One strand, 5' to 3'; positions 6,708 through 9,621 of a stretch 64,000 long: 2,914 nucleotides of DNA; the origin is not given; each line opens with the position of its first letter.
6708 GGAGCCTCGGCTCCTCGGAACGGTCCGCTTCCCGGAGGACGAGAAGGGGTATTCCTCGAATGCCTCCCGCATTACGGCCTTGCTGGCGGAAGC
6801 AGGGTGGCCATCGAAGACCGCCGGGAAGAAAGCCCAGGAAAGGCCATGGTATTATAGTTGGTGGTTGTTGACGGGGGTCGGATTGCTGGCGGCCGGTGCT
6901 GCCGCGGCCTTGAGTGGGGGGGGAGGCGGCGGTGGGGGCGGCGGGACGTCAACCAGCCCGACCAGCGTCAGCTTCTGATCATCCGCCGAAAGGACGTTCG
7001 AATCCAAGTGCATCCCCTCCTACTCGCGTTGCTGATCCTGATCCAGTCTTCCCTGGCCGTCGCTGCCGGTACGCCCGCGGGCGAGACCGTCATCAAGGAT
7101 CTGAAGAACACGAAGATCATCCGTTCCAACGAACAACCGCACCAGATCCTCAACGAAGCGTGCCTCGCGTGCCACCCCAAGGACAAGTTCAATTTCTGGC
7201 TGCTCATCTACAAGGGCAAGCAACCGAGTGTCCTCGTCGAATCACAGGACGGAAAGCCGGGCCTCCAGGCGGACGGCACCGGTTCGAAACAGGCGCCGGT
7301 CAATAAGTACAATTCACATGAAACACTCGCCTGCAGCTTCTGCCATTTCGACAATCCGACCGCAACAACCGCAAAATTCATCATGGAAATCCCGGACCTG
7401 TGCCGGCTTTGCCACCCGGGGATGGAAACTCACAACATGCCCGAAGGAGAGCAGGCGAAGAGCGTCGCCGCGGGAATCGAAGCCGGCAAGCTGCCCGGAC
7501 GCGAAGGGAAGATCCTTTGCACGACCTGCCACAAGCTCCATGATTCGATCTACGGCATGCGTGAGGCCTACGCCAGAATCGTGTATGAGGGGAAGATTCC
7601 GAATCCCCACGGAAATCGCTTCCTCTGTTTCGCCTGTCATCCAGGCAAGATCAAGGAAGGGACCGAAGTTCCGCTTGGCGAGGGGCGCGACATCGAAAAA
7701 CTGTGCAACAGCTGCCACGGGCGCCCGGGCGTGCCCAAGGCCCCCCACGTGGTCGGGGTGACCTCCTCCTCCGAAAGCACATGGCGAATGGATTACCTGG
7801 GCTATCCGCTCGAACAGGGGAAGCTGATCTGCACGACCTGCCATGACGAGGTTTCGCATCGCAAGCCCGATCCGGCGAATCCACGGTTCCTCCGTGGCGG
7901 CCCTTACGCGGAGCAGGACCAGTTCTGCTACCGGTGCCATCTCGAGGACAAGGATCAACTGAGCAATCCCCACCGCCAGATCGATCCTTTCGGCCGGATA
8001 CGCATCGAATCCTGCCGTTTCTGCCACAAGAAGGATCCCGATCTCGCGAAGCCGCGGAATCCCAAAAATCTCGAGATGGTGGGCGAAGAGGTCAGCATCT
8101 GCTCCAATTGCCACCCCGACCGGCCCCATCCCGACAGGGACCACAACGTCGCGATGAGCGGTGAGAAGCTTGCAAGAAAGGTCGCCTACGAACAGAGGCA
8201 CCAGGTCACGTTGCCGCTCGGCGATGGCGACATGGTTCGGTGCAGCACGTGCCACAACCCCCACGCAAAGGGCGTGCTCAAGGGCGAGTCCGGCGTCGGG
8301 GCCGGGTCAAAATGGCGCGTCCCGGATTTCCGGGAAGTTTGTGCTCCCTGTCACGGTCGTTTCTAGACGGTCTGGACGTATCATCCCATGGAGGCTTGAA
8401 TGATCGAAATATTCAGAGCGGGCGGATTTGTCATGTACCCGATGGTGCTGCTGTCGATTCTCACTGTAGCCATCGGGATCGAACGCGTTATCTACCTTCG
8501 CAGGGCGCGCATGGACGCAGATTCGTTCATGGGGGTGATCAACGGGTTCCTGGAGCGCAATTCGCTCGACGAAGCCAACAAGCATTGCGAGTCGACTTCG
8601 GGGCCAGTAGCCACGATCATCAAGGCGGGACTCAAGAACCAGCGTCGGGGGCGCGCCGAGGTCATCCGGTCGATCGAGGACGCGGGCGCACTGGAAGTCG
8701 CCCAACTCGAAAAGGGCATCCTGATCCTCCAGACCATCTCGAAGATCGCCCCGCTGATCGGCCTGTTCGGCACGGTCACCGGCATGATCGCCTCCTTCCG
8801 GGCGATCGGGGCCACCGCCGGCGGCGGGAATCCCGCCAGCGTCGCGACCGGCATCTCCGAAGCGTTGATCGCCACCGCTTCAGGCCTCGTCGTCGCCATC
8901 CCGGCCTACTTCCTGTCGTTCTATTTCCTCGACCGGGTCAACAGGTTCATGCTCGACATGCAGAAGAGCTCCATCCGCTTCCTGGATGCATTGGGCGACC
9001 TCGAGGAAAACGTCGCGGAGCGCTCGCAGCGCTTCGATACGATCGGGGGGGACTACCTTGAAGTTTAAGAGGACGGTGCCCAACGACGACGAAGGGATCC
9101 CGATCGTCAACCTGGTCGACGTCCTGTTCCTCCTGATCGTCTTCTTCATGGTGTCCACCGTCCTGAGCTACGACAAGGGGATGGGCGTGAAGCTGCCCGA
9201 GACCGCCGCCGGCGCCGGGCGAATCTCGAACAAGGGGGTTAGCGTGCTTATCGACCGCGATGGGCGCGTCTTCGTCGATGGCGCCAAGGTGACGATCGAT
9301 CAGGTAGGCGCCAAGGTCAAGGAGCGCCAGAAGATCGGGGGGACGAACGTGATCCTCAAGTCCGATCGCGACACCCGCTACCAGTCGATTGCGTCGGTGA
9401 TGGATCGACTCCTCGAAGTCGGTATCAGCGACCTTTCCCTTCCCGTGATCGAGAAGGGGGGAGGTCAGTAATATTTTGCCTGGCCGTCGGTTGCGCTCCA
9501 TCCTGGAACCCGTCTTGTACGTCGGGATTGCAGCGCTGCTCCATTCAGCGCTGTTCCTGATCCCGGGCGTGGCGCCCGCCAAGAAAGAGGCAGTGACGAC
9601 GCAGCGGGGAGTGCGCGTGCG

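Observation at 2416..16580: Fur-box-fronted 14-kb array joining FeoB, two metalloregulators, a TonB motor and 52 heme motifs: possible cytochrome-based reductive iron-acquisition / EET system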

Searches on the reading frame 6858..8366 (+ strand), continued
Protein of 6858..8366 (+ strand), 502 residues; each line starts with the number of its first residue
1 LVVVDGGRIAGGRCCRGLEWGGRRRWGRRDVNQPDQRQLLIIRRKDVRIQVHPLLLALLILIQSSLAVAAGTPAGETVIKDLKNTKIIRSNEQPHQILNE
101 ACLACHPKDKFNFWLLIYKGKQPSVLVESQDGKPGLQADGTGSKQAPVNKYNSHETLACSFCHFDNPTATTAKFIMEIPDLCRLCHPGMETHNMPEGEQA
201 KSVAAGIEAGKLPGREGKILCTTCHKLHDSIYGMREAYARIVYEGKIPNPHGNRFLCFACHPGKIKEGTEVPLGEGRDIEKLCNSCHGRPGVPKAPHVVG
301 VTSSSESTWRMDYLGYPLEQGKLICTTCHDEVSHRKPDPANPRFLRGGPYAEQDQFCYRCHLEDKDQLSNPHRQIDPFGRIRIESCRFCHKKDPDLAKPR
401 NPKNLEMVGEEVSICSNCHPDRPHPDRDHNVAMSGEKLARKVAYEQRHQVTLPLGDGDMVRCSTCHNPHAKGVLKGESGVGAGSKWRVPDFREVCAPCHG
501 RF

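Call 48: search_protein_families(library=pfam, proteins=[L018:12612-13985:+, L016:19955-21241:+, L018:8440-9483:+, L016:16931-17137:+, L016:8243-9163:+], max_evalue=1)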
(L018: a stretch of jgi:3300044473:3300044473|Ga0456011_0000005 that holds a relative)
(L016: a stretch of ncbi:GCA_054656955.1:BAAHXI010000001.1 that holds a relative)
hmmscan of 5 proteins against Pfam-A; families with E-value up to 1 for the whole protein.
L018:12612-13985:+ (458 aa): 2 families
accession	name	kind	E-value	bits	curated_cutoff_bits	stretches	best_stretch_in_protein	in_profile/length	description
PF23537.1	Microp_apicomplexa_22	-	0.24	12.3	27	1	198-238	28-66/72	Apicomplexa microprotein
PF05518.16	Totivirus_coat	-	0.43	9.1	25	1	68-148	680-757/759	Totivirus coat protein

L016:19955-21241:+ (429 aa): 11 families
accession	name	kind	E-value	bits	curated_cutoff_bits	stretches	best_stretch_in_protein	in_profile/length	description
PF13646.12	HEAT_2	-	2.6e-45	153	27.7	5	25-112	2-88/88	HEAT repeats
PF02985.28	HEAT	-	5.4e-15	54.5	23.5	3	121-144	3-26/31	HEAT repeat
PF03130.22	HEAT_PBS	-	4.7e-11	42.5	20.9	4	388-409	5-26/27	PBS lyase HEAT-like repeat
PF12717.13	Cnd1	-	0.00095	19.7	26.4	1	89-142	23-82/162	non-SMC mitotic condensation complex subunit 1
PF21581.3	SCD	-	0.012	16.3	27.5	0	94-115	37-58/75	Stromalin conservative domain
PF01602.26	Adaptin_N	-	0.025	13.6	37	0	372-408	83-119/524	Adaptin N terminal region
PF11838.14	ERAP1_C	-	0.034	14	38.2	0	353-401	168-217/318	ERAP1-like C-terminal domain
PF13251.12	DUF4042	-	0.13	12.4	27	0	148-193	41-85/182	Domain of unknown function (DUF4042)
PF01347.28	Vitellogenin_N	-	0.25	10.3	24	0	372-413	466-508/590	Lipoprotein amino terminal region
PF13513.12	HEAT_EZ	-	0.36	11.9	27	1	157-174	38-55/55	HEAT-like repeat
PF24714.1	TOR1L1_N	-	0.49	10.1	43.3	0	82-114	206-238/281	TORTIFOLIA1 N-terminal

L018:8440-9483:+ (348 aa): 6 families
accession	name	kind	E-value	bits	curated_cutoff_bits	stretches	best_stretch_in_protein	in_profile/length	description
PF13646.12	HEAT_2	-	2.8e-11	44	27.7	2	37-92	30-87/88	HEAT repeats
PF02985.28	HEAT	-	4.6e-05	23.7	23.5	1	73-93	5-25/31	HEAT repeat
PF12717.13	Cnd1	-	0.06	13.8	26.4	1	40-64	23-47/162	non-SMC mitotic condensation complex subunit 1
PF03130.22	HEAT_PBS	-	0.084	13.9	20.9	1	116-139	1-24/27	PBS lyase HEAT-like repeat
PF13513.12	HEAT_EZ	-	0.086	13.9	27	1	31-64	21-54/55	HEAT-like repeat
PF12348.14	CLASP_N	-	0.27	11.2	27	0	73-91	181-199/227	CLASP N terminal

L016:16931-17137:+ (69 aa): 3 families
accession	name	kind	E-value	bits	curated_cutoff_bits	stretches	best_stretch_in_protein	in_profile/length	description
PF13783.11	DUF4177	-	0.00012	22.7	25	1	29-64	28-65/65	Domain of unknown function (DUF4177)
PF08448.16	PAS_4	-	0.024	15.3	23.1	1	29-61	70-102/110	PAS fold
PF13596.12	PAS_10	-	0.21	12.7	22.1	1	27-61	68-102/106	PAS domain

L016:8243-9163:+ (307 aa): 12 families
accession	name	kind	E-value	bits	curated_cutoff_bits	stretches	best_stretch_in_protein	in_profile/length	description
PF07992.20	Pyr_redox_2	-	7.4e-38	131.1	26.1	1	5-293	1-291/291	Pyridine nucleotide-disulphide oxidoreductase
PF13738.12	Pyr_redox_3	-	8.1e-14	52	30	2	56-276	76-305/305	Pyridine nucleotide-disulphide oxidoreductase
PF00070.33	Pyr_redox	-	8.3e-09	36.3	22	1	146-219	2-81/82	Pyridine nucleotide-disulphide oxidoreductase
PF12831.13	FAD_oxidored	-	1.4e-08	34.9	27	1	6-69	1-70/416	FAD dependent oxidoreductase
PF01266.30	DAO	-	3.7e-08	33.7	27.9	2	6-40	1-37/353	FAD dependent oxidoreductase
PF00890.30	FAD_binding_2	-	3.2e-07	30.3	20.4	1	6-37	1-32/414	FAD binding domain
PF01494.25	FAD_binding_3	-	9.7e-06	25.5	22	1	5-35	2-32/349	FAD binding domain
PF13450.12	NAD_binding_8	-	9.8e-06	26.2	21.9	1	9-47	1-40/68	NAD(P)-binding Rossmann-like domain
PF03486.20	HI0933_like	-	8.1e-05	22.6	50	1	6-36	2-32/244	HI0933-like protein Rossmann domain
PF01946.23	Thi4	-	0.00012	21.9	26.2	1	6-38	19-52/235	Thi4 family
PF01134.28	GIDA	-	0.00022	20.9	22.1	1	6-46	1-39/391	Glucose inhibited division protein A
PF23794.1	Phage_Gp84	-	0.15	12.5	27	1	60-80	22-42/66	Mycobacterium phage Gp84-like protein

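Call 65: search_solved_structures(query=A4, max_evalue=1, show_alignments=0)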
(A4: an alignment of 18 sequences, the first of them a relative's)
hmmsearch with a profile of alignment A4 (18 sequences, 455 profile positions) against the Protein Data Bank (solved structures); distinct sequences matched with E-value up to 1: 27.
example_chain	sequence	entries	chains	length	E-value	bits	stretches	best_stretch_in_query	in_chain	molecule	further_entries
8rv0_Y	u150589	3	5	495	5.3e-06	28.7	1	120-246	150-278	Octaheme cytochrome c nitrite reductase | Octaheme nitrite c cytochrome c reductase | Octaheme nitrite reductase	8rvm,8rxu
6ef8_A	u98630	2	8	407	3.9e-05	25.8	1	170-220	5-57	C-type cytochrome OmcS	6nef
28pb_A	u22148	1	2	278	0.00021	23.4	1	197-247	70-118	Cytochrome c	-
2j7a_A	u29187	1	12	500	0.00046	22.3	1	107-218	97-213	CYTOCHROME C NITRITE REDUCTASE NRFA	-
2vr0_A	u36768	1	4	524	0.00053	22.1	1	107-218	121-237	CYTOCHROME C NITRITE REDUCTASE, CATALYTIC SUBUNIT NFRA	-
3ubr_A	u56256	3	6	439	0.00081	21.5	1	132-318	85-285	Cytochrome c-552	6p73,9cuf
8ydm_C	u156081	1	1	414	0.0032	19.5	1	366-418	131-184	Cytochrome c-554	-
1sp3_A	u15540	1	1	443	0.005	18.9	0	99-243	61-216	cytochrome c, putative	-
7xxf_C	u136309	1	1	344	0.0051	18.8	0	363-422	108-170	Photosynthetic reaction center cytochrome c subunit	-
7tfs_A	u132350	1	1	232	0.0064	18.5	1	219-285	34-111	Cytochrome c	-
4wjy_A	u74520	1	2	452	0.0078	18.2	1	272-320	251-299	Cytochrome c-552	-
5yq7_C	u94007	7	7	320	0.0093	18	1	366-423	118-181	Cytochrome subunit of photosynthetic reaction center | MULTIHEME_CYTC DOMAIN-CONTAINING PROTEIN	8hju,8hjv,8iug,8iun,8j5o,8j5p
2rf7_A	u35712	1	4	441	0.0093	18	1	272-320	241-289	Cytochrome c-552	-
1gu6_A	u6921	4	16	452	0.01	17.8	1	272-320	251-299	CYTOCHROME C552 | Cytochrome c-552 | Cytochrome c nitrite reductase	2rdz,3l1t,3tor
1kwj_A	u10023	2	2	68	0.011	17.8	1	201-244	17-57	cytochrome c7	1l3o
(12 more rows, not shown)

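Call 75: find_encoding_contigs(protein=P0140, flank=10000, max_places=1)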
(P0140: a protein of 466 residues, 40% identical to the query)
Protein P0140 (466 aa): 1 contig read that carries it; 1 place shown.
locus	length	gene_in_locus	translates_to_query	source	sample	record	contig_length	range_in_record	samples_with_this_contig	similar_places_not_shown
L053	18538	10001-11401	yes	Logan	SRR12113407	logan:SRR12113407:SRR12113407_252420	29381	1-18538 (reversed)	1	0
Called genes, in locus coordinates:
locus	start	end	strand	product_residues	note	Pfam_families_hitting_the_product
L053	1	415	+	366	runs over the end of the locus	PF22807:TrAA12 (faint), PF01731:Arylesterase (faint), PF06739:SBBP (faint), PF06977:SdiA-regulated (faint), PF25021:TEN_NHL (weak), PF01436:NHL (weak), PF17170:DUF5128, PF01436:NHL (weak), +1 more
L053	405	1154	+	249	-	PF09699:Paired_CXXCH_1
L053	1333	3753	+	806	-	-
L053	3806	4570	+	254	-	PF14537:Cytochrom_c3_2 (faint), PF14522:Cytochrome_C7 (faint), PF09699:Paired_CXXCH_1 (weak)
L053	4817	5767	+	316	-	PF06739:SBBP (faint), PF06977:SdiA-regulated (faint), PF08450:SGL (weak), PF22807:TrAA12 (faint), PF25021:TEN_NHL (faint), PF01436:NHL (faint), PF01731:Arylesterase (faint), PF17170:DUF5128, +1 more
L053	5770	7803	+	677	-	PF22113:Mtrc-MtrF_II-IV_dom (faint), PF14522:Cytochrome_C7 (faint), PF14537:Cytochrom_c3_2 (faint), PF09699:Paired_CXXCH_1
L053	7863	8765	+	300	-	PF01436:NHL (faint)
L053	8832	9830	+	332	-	PF00578:AhpC-TSA, PF08534:Redoxin, PF00085:Thioredoxin (faint), PF13905:Thioredoxin_8 (weak)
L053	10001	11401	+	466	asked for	PF14522:Cytochrome_C7 (faint), PF22113:Mtrc-MtrF_II-IV_dom (faint), PF14537:Cytochrom_c3_2 (faint), PF09699:Paired_CXXCH_1 (faint)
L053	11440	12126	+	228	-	PF01618:MotA_ExbB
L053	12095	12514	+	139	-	PF02472:ExbD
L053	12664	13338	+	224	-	-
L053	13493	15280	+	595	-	PF01292:Ni_hydr_CYTB (weak), PF07719:TPR_2 (faint), PF13428:TPR_14 (faint), PF00515:TPR_1 (faint), PF13181:TPR_8 (faint), PF13414:TPR_11 (weak), PF13432:TPR_16 (weak), PF14559:TPR_19 (weak)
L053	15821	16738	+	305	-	-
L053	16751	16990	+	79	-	PF13783:DUF4177 (weak)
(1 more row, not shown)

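Call 76: find_encoding_contigs(protein=P0145, flank=10000, max_places=1)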
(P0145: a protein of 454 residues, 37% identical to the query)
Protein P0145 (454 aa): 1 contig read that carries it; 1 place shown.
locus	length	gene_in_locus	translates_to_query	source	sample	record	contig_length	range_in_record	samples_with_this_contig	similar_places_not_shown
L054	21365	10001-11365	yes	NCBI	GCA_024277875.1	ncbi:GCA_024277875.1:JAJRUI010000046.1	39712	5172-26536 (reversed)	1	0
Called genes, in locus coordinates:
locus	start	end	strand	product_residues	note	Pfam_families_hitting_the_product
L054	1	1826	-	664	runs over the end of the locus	PF02730:AFOR_N, PF01314:AFOR_C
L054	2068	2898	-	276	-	PF02634:FdhD-NarQ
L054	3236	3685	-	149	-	PF00583:Acetyltransf_1, PF13673:Acetyltransf_10 (weak), PF13508:Acetyltransf_7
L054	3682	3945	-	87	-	-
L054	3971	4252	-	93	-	PF13187:Fer4_9 (weak)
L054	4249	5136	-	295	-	PF01869:BcrAD_BadFG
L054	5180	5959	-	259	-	PF01869:BcrAD_BadFG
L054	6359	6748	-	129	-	PF06262:Zincin_1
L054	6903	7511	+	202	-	-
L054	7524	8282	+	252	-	-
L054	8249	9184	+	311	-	PF00890:FAD_binding_2 (faint), PF01266:DAO (faint), PF03486:HI0933_like (faint), PF07992:Pyr_redox_2, PF12831:FAD_oxidored (weak), PF13450:NAD_binding_8 (weak), PF13738:Pyr_redox_3, PF00070:Pyr_redox (weak)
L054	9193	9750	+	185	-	PF00149:Metallophos (weak), PF12850:Metallophos_2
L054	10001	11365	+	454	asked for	PF14522:Cytochrome_C7 (faint), PF14537:Cytochrom_c3_2 (faint), PF22113:Mtrc-MtrF_II-IV_dom (faint), PF09699:Paired_CXXCH_1 (faint)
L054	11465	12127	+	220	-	PF01618:MotA_ExbB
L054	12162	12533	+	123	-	PF02472:ExbD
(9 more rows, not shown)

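Call 77: find_encoding_contigs(protein=P0171, flank=10000, max_places=1)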
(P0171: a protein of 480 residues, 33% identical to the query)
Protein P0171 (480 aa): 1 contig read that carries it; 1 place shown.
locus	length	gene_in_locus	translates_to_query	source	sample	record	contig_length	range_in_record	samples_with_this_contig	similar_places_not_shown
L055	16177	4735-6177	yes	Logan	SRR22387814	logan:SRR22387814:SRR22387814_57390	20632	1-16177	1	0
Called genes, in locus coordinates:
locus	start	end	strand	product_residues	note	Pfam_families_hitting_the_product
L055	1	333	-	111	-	?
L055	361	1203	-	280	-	PF01435:Peptidase_M48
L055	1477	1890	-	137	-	-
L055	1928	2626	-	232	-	PF00005:ABC_tran, PF02463:SMC_N (faint)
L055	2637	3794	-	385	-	PF12704:MacB_PCD, PF02687:FtsX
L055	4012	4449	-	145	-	-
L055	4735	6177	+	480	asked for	PF09699:Paired_CXXCH_1 (faint), PF14522:Cytochrome_C7 (faint), PF14537:Cytochrom_c3_2 (faint), PF22113:Mtrc-MtrF_II-IV_dom (faint)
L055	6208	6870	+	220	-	PF01618:MotA_ExbB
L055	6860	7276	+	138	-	PF02472:ExbD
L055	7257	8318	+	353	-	-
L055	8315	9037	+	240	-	PF14522:Cytochrome_C7 (faint), PF14537:Cytochrom_c3_2 (weak)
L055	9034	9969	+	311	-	PF00515:TPR_1 (faint), PF07719:TPR_2 (faint), PF13174:TPR_6 (faint), PF13428:TPR_14 (faint), PF13424:TPR_12 (faint), PF13432:TPR_16, PF14559:TPR_19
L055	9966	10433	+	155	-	-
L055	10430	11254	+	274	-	-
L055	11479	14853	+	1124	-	PF14522:Cytochrome_C7 (faint), PF14537:Cytochrom_c3_2 (faint), PF09699:Paired_CXXCH_1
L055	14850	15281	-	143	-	-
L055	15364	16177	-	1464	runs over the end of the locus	PF01833:TIG (weak)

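Call 78: predict_structure(alignment_id=A4)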
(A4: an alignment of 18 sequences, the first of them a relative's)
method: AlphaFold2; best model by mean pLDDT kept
length: 452 residues; sequences in the alignment: 18
mean_pLDDT: 53.8   pTM: 0.27
mean pLDDT of the five models: 53.8, 49.5, 49.2, 47.9, 43.8
residues with pLDDT >= 90: 0; 70-90: 83; 50-70: 181; < 50: 188
segments of 3 or more residues with pLDDT < 50: 21-23, 80-123, 200-206, 243-288, 294-300, 305-336, 370-378, 417-445, 450-452
pLDDT, mean of each block of 10 residues (from residue 1): 84 68 58 78 63 60 73 65 34 29 31 45 54 54 70 84 71 63 54 52 46 59 62 61 44 35 34 40 42 46 45 32 35 50 62 67 54 47 76 63 71 51 32 34 48 36
secondary structure, 60 per line:
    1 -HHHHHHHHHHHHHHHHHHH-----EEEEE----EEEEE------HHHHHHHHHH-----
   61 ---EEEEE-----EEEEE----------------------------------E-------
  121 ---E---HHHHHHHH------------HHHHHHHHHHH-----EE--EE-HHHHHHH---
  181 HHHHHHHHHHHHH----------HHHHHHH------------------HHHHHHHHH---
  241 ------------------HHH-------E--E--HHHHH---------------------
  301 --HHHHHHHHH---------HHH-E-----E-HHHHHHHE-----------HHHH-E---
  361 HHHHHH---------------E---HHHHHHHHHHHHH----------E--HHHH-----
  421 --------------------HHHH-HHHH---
elements in order: H2-20 E26-30 E35-39 H46-55 E64-68 E74-78 H128-135 H148-158 H171-177 H181-193 H204-210 H229-237 H275-279 H303-311 H333-339 H352-355 H361-366 H386-398 H412-415 H441-444 H446-449

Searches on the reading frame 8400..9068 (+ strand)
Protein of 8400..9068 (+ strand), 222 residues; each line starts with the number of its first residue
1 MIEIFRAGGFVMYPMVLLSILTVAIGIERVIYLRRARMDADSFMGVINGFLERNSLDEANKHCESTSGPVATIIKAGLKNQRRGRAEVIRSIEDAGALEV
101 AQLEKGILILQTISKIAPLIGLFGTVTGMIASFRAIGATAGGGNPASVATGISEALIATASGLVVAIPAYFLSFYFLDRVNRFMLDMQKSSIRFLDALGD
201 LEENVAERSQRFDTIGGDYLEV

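Call 4: search_protein_families(library=pfam, proteins=[window:8400-9068:+], max_evalue=0.01)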
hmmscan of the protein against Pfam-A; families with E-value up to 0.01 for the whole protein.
window:8400-9068:+ (222 aa): 1 family
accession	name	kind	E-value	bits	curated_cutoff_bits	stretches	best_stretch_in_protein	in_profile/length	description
PF01618.21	MotA_ExbB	-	2.6e-31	108.4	22.9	1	68-188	4-126/127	MotA/TolQ/ExbB proton channel family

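Call 16: search_protein_families(library=ncbifam, proteins=[window:8400-9068:+], max_evalue=0.01)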
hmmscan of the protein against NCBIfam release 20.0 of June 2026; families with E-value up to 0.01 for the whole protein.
window:8400-9068:+ (222 aa): 9 families
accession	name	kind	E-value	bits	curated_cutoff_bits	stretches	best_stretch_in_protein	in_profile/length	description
TIGR02796.1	tolQ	equivalog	5.6e-31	108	221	1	10-196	15-212/216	protein TolQ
TIGR02797.1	exbB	equivalog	1.9e-23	83.4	206.2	1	11-182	16-193/211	tonB-system energizer ExbB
NF008066.0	PRK10801.1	equivalog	1.8e-18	66.9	403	1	11-188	20-207/230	Tol-Pal system protein TolQ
TIGR02805.1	exbB2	equivalog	2.7e-16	60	135.35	1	94-180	43-127/138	TonB-system energizer ExbB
NF007722.0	PRK10414.1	equivalog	1.3e-14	54.3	402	1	101-183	124-205/244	tol-pal system-associated acyl-CoA thioesterase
NF005237.0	PRK06743.1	equivalog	0.00017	21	373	1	98-166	154-216/277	flagellar motor protein MotP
NF006527.0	PRK08990.1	equivalog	0.0012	18.3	341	1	88-166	120-193/254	flagellar motor protein PomA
NF006284.1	PRK08456.1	equivalog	0.0013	18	380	1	113-166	149-196/252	flagellar motor stator protein MotA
NF006583.0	PRK09109.1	equivalog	0.0072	15.5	237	0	102-166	138-196/246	flagellar motor protein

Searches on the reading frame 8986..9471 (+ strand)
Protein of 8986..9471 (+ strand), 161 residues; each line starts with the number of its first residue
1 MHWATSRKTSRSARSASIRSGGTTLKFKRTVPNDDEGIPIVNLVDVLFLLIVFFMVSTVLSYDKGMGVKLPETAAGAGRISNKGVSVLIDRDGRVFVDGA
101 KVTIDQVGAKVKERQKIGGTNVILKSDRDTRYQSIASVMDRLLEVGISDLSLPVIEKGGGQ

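Call 4: search_protein_families(library=pfam, proteins=[window:8986-9471:+], max_evalue=0.01)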
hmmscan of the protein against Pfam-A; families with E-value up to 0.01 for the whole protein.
window:8986-9471:+ (161 aa): 1 family
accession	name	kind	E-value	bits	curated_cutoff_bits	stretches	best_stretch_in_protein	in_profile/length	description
PF02472.21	ExbD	-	2.2e-24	86.4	25.4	1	35-153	5-124/128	Biopolymer transport protein ExbD/TolR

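Call 16: search_protein_families(library=ncbifam, proteins=[window:9058-9471:+], max_evalue=0.01)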
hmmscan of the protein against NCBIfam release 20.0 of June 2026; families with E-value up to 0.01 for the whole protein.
window:9058-9471:+ (137 aa): 5 families
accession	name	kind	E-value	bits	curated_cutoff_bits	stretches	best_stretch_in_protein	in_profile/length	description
TIGR02801.1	tolR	equivalog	1.3e-15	58.2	127.3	1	14-128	5-126/129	protein TolR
TIGR02804.1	ExbD_2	equivalog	4.5e-12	46.4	123.45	1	12-126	2-115/121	TonB system transport protein ExbD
TIGR02803.1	ExbD_1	equivalog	1.8e-10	41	152.95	1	14-127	4-117/122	TonB system transport protein ExbD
NF008429.0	PRK11267.1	equivalog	4.3e-10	39.8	216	1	13-127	17-131/141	TonB system transport protein ExbD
NF008248.0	PRK11024.1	equivalog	0.00014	22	162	1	13-126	15-135/142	colicin uptake protein TolR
